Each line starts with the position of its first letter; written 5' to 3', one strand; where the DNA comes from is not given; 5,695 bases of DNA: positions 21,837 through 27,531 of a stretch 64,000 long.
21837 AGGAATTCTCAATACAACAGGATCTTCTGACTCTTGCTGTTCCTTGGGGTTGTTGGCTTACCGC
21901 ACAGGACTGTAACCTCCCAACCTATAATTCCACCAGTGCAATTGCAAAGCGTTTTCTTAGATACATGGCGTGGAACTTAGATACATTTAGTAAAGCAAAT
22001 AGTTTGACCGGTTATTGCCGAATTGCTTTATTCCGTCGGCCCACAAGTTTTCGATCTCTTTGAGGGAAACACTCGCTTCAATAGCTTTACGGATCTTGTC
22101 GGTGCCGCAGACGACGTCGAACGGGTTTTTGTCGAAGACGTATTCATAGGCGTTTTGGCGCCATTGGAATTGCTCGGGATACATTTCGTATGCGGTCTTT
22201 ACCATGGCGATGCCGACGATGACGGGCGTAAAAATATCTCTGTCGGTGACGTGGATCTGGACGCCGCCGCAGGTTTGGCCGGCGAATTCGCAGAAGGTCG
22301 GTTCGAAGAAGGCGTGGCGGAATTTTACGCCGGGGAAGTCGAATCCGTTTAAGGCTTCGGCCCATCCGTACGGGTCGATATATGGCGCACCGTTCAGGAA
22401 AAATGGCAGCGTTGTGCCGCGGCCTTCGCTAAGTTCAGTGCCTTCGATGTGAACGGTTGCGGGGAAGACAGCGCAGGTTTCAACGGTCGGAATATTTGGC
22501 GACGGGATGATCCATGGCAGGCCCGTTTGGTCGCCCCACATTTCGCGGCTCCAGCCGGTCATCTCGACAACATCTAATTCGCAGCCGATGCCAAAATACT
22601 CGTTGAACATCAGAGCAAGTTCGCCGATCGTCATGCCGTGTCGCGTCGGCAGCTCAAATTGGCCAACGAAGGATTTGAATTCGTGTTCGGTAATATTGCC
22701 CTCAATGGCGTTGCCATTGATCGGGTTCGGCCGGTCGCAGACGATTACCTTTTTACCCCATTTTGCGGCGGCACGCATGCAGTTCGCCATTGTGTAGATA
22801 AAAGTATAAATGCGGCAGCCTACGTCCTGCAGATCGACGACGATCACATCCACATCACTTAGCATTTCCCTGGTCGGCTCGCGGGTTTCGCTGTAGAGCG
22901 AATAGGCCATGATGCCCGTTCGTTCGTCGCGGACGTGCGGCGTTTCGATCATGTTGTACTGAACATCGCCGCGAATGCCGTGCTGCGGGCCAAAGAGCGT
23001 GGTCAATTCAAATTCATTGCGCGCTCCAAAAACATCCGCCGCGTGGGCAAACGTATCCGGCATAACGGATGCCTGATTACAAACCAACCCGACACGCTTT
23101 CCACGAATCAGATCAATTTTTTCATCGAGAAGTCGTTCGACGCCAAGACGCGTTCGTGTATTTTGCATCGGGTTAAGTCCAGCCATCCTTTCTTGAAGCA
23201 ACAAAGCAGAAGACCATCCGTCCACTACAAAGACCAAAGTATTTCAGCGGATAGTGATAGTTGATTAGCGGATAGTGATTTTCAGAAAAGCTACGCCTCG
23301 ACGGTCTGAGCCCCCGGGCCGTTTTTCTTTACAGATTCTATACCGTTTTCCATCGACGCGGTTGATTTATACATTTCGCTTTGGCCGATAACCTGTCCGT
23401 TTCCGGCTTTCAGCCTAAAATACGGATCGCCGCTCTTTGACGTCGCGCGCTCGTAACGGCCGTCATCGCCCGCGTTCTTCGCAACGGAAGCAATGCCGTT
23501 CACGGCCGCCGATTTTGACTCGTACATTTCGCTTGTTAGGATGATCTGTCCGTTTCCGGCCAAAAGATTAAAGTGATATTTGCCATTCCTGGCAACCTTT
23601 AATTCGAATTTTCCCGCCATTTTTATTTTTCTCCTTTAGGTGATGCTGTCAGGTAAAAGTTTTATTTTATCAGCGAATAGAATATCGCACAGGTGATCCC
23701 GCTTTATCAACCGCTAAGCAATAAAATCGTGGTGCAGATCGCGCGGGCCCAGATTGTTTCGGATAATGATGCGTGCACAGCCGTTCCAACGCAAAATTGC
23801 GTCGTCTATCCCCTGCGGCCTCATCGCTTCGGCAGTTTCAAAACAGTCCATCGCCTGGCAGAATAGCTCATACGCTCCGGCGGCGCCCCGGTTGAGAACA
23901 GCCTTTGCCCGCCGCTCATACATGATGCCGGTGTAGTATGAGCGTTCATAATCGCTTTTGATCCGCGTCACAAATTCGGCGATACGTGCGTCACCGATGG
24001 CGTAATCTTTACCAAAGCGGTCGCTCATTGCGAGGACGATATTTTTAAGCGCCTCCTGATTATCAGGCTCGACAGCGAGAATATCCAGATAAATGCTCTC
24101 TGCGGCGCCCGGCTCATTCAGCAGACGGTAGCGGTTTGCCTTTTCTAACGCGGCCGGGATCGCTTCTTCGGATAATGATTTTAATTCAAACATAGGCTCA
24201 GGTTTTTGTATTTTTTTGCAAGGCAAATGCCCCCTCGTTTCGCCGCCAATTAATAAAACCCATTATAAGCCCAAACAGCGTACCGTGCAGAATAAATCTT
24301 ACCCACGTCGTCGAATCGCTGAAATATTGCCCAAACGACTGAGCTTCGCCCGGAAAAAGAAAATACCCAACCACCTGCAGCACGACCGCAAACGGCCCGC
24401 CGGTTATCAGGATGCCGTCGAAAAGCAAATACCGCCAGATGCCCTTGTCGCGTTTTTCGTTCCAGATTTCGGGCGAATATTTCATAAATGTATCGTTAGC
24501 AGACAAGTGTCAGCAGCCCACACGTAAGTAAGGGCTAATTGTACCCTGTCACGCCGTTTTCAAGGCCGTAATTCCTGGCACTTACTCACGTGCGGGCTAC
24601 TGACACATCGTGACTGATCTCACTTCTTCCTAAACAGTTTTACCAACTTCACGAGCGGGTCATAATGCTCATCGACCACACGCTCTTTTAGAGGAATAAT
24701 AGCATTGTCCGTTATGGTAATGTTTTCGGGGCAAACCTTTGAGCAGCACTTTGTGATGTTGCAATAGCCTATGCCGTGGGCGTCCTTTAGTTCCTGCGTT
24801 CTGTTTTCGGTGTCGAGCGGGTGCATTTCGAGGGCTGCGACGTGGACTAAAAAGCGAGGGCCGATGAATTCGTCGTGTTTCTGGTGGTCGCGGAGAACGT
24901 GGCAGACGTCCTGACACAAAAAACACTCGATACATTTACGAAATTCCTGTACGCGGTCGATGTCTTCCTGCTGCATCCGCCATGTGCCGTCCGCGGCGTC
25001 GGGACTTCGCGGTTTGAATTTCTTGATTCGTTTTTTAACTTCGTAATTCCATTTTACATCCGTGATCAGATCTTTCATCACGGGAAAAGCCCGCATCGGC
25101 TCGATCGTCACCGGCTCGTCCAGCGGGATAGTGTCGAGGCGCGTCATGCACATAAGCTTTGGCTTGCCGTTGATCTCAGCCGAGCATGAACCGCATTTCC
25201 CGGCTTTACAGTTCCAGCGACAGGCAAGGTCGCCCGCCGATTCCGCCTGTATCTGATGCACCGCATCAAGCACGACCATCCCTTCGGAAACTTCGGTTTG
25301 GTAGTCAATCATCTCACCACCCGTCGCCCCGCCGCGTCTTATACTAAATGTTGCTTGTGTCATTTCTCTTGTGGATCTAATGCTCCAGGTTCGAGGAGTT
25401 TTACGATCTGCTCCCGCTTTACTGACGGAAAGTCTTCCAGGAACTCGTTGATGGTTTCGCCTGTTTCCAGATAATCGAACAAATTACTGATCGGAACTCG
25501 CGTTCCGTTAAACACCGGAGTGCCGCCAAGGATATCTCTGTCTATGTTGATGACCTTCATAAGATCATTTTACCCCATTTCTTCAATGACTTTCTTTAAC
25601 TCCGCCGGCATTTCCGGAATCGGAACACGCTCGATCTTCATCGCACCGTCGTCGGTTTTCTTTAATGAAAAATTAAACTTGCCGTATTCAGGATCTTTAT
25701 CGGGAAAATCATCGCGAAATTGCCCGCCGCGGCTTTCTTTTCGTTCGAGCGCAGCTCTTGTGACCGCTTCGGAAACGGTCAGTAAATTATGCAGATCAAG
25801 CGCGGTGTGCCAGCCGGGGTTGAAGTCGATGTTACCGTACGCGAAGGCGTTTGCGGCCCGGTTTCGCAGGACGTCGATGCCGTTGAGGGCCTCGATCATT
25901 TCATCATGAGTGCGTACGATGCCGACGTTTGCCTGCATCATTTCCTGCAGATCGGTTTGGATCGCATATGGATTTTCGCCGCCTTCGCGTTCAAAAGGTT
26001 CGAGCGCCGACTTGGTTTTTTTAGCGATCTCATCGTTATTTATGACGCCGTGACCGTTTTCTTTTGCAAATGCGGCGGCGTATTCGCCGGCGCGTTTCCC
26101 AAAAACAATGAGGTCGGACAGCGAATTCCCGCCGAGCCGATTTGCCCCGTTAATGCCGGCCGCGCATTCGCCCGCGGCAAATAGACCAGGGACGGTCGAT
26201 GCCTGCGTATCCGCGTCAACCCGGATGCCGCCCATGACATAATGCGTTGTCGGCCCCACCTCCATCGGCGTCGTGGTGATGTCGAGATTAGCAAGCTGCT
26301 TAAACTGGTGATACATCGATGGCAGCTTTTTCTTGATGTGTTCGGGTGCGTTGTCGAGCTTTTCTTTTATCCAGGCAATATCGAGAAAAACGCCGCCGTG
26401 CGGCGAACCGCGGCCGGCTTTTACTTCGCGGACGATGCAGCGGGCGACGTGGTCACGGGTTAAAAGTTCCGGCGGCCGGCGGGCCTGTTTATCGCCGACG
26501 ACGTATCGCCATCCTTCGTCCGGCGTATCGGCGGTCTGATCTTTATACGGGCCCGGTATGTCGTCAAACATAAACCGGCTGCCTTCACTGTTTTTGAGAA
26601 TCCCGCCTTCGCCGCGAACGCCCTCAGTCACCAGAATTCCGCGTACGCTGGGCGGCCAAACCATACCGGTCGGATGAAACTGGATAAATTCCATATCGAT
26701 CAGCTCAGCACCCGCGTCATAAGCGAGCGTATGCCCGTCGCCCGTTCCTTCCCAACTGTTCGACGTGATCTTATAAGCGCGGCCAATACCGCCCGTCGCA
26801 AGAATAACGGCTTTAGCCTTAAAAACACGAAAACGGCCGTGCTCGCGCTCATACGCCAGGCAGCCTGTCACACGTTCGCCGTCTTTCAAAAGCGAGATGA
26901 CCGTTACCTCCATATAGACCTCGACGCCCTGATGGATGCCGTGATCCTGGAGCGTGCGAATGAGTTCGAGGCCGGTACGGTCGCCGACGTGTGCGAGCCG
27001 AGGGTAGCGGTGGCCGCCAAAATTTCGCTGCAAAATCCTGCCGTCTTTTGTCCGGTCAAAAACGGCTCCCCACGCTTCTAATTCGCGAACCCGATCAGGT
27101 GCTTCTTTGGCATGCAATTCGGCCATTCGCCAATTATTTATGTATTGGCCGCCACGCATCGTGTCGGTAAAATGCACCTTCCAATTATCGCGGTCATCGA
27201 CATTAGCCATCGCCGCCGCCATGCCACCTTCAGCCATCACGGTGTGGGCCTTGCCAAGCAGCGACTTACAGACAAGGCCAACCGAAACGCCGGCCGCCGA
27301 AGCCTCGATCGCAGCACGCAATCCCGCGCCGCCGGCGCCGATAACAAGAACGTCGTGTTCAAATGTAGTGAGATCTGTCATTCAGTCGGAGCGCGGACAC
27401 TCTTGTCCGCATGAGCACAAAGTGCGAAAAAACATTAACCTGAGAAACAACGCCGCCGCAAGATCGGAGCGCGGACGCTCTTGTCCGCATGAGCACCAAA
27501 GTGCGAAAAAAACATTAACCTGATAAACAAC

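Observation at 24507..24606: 26-bp-stem hairpin after sdhB that is perfectly paired only in the minus-strand transcript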

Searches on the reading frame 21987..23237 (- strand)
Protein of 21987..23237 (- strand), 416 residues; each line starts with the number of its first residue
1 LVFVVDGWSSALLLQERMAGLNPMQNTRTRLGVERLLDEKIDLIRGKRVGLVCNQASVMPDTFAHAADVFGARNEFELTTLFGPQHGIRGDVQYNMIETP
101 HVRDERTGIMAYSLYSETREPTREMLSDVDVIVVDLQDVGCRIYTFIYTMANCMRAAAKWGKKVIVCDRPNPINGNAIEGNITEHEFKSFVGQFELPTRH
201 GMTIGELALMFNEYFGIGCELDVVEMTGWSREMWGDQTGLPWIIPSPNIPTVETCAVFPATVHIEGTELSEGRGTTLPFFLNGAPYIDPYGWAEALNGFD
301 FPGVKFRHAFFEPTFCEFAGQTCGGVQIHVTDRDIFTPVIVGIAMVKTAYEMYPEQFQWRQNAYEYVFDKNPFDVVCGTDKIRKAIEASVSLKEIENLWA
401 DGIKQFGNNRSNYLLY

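Call 16: search_protein_families(library=pfam, proteins=[window:21987-23237:-])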
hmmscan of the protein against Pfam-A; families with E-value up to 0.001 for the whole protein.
window:21987-23237:- (416 aa): 2 families
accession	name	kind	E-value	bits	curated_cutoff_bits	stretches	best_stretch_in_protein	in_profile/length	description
PF07075.17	NamZ_N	-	2.2e-81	272.5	26.9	1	49-252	1-202/203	Exo-beta-N-acetylmuramidase NamZ, N-terminal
PF20732.2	NamZ_C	-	7.4e-51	173.3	25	1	257-416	2-152/152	Exo-beta-N-acetylmuramidase NamZ, C-terminal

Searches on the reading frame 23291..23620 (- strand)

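Call 16: search_protein_families(library=pfam, proteins=[window:23291-23620:-])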
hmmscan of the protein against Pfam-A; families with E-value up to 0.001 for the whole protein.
window:23291-23620:- (109 aa): 1 family
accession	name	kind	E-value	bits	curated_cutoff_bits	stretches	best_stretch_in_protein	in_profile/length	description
PF07411.17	DUF1508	-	1.2e-46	156.8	22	2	62-108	2-48/48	Domain of unknown function (DUF1508)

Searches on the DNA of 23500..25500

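Call 6: search_rna_families(source=window, start=23500, end=25500, threshold=evalue, max_evalue=10)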
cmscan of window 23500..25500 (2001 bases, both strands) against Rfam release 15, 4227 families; matches with E-value up to 10: 3.
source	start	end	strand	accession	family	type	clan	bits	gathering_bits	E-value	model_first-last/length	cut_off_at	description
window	23618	23711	-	RF02980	freshwater-2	Cis-reg;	-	21.1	49.9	2.5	1-84/84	no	freshwater-2 RNA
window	23857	23958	+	RF03023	rpfG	Gene; sRNA;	-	17.6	75.9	0.9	1-85/85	no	rpfG RNA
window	23729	23802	+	RF01077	TLS-PK2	Cis-reg;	-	16.3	42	9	1-66/66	no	Pseudoknot of tRNA-like structure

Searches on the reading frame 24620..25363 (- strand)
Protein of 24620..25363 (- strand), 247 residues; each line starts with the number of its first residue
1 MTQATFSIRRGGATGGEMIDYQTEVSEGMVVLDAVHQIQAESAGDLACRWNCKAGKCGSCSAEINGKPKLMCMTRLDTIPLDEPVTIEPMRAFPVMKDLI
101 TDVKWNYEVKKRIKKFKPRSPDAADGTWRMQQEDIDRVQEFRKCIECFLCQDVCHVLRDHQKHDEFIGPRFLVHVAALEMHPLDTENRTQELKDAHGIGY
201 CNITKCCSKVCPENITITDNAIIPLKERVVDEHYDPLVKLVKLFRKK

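Call 16: search_protein_families(library=pfam, proteins=[window:24620-25363:-])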
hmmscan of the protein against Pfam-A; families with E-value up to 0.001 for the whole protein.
window:24620-25363:- (247 aa): 5 families
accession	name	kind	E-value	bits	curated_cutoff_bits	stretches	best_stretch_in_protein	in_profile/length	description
PF13085.11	Fer2_3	-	1.7e-23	83.1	27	1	18-104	18-103/107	2Fe-2S iron-sulfur cluster binding domain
PF13183.11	Fer4_8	-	2.1e-08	35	27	1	141-215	2-68/68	4Fe-4S dicluster domain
PF13534.11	Fer4_17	-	4.5e-05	24.4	22.2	1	143-215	1-60/61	4Fe-4S dicluster domain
PF13746.11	Fer4_18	-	0.00031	21.4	27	0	182-219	42-79/114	4Fe-4S dicluster domain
PF12838.12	Fer4_7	-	0.00053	20.8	27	1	143-215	1-52/52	4Fe-4S dicluster domain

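Call 30: find_related_loci(query=window:24620-25363:-, collection=genome_contigs, flank=1500)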
Query window:24620-25363:- (247 aa) in genome_contigs; peptide patterns used: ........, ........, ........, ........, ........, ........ (x = any residue, [..] = any of these).
600 stretches matched a pattern (row limit reached: there are more); 598 encode a relative of the query (tblastn E <= 1e-3); the best 80 are kept; 80 distinct loci.
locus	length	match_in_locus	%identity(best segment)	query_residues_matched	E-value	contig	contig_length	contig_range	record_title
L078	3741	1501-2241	90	1-247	4e-157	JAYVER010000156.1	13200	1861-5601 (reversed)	MAG: Chloracidobacterium sp. isolate GL35_DN_metabinner_6 GL35_DN_metabinner_6_155, whole genome shotgun sequence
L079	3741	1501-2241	88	1-247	2e-153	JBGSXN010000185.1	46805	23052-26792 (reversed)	MAG: Pyrinomonadaceae bacterium isolate JTS-RE66 k141_9639431, whole genome shotgun sequence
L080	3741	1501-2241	87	1-247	2e-152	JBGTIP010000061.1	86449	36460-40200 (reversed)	MAG: Pyrinomonadaceae bacterium isolate JTS-RE267 k141_8636906, whole genome shotgun sequence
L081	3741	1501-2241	86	1-247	3e-150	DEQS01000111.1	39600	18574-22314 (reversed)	MAG TPA_asm: Chloracidobacterium sp. UBA3360 UBA3360_contig_3462, whole genome shotgun sequence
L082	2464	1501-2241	85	1-247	2e-154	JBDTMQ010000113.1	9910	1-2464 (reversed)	MAG: Acidobacteriota bacterium isolate cluster3_bin.13 NODE_31520_length_9910_cov_5.237240, whole genome shotgun sequenc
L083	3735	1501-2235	87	3-247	4e-149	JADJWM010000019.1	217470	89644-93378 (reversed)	MAG: Chloracidobacterium sp. isolate Kalu_18-Q3-R12-55_BAT3C.268 tig00101107-10-2168480, whole genome shotgun sequence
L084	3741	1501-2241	86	1-247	2e-147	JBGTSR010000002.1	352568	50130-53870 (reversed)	MAG: Acidobacteriota bacterium isolate WDNA12_bin.36.orig NODE_5_length_352568_cov_4.661892, whole genome shotgun sequen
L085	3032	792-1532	80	1-247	1e-142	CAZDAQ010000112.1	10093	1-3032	MAG TPA_asm: uncultured Opitutales bacterium isolate binchicken_co241_77 genome assembly, contig: NODE_6828_length_10093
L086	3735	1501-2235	79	1-245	9e-139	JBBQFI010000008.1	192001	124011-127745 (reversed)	MAG: Chthoniobacterales bacterium isolate Co_metawrap_1036 Cmw_1036_k141_1565242_length_192001_cov_20.9992, whole genome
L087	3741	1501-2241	77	1-247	2e-138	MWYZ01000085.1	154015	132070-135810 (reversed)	MAG: Acidobacteria bacterium 28-1 NODE_1_length_154015_cov_31.621_ID_819, whole genome shotgun sequence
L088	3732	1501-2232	80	1-244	4e-138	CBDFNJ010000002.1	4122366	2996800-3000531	MAG: Candidatus Marinacidobacterales bacterium isolate b83d0dcc-da93-416a-ac20-8b57dddb6799 genome assembly, contig: con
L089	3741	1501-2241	79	1-247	1e-137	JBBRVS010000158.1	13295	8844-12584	MAG: Pyrinomonadales bacterium isolate La3_metabat2.217 La3_metabat2.217_K_2570626_L_13295_cov_111.9935, whole genome sh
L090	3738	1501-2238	79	1-246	3e-137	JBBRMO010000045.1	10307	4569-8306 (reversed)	MAG: Chthoniobacterales bacterium isolate La1_metabat2.051 LA1C_B2.051_k141_2911302L_10307_cov_8.0000, whole genome shot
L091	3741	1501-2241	79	1-247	5e-137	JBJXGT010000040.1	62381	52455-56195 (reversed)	MAG: Gemmatimonadales bacterium isolate F1F2.bin.18 k127_1522754, whole genome shotgun sequence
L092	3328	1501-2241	77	1-247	2e-138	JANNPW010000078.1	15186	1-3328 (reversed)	MAG: Mariniblastus sp. isolate SOY_31_metabat_97 SOY_31_k141_741051, whole genome shotgun sequence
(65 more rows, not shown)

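Call 49: find_encoding_contigs(protein=window:24620-25363:-, flank=1500, max_places=10)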
Protein window:24620-25363:- (247 aa): no gene with exactly this product is on record in the collection.

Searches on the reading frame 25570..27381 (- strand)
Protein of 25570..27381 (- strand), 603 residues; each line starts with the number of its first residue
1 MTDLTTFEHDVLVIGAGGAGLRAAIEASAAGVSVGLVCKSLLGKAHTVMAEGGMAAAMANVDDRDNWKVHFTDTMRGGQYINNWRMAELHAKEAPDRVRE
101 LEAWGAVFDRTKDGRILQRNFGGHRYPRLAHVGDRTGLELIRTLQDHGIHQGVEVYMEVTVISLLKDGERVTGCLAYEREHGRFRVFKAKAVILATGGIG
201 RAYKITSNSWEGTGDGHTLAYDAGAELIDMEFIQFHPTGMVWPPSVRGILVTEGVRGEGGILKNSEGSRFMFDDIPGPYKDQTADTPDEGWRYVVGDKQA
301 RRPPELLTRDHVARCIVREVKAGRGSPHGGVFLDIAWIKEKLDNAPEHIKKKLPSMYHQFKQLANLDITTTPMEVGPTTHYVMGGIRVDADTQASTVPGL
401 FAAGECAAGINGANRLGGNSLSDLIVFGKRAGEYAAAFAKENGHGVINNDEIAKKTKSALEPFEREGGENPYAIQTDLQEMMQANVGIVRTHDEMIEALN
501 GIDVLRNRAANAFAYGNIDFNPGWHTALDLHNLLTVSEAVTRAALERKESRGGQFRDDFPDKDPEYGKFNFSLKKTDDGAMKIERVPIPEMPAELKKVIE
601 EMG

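Call 16: search_protein_families(library=pfam, proteins=[window:25570-27381:-])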
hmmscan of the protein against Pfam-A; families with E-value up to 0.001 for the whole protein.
window:25570-27381:- (603 aa): 7 families
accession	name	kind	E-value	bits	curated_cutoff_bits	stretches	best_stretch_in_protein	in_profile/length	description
PF00890.30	FAD_binding_2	-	2.2e-92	310.9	20.4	1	10-421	1-414/414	FAD binding domain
PF02910.25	Succ_DH_flav_C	-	1.9e-23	83.2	20.8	1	476-589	2-119/130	Fumarate reductase flavoprotein C-term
PF07992.20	Pyr_redox_2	-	1e-11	45.2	26.1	1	9-205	1-116/291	Pyridine nucleotide-disulphide oxidoreductase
PF03486.20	HI0933_like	-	1.3e-09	38.3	50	1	138-422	109-232/244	HI0933-like protein Rossmann domain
PF01266.30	DAO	-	9e-08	32.5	27.9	1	10-198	1-204/353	FAD dependent oxidoreductase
PF12831.13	FAD_oxidored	-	2.1e-05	24.4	27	1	10-197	1-145/416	FAD dependent oxidoreductase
PF01494.25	FAD_binding_3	-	0.00052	19.8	22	0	9-212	2-173/349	FAD binding domain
